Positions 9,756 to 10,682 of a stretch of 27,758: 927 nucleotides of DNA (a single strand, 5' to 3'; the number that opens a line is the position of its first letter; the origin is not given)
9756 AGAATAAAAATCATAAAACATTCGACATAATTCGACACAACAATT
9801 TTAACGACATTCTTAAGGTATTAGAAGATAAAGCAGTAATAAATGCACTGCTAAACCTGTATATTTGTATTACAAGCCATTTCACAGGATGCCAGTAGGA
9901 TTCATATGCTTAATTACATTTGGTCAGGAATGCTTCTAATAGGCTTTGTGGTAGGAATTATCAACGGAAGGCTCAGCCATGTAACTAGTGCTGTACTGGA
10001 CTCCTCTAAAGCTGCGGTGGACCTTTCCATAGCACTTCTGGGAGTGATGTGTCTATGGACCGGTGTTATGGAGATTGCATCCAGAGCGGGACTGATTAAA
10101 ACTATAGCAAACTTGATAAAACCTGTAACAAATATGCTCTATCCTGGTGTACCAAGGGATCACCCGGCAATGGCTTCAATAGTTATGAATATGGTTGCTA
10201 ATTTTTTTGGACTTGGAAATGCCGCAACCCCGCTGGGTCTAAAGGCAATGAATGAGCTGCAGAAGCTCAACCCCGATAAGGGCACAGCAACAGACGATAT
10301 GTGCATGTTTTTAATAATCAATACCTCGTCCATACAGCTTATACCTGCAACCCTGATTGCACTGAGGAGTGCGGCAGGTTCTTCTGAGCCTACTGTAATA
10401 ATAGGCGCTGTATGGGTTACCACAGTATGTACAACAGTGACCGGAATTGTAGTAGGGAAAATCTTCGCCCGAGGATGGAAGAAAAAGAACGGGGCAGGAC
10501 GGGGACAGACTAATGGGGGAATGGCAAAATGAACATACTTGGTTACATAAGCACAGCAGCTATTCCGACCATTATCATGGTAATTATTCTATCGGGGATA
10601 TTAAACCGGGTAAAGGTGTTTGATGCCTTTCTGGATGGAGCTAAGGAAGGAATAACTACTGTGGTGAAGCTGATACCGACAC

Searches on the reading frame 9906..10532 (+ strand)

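Call 11: search_protein_families(library=pfam, proteins=[window:9906-10532:+])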
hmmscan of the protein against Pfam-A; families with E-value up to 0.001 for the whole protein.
window:9906-10532:+ (208 aa): 1 family
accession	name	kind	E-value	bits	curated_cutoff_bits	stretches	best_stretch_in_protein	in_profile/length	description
PF07670.19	Gate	-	9.1e-11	42.6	29.6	1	43-150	3-98/104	Nucleoside recognition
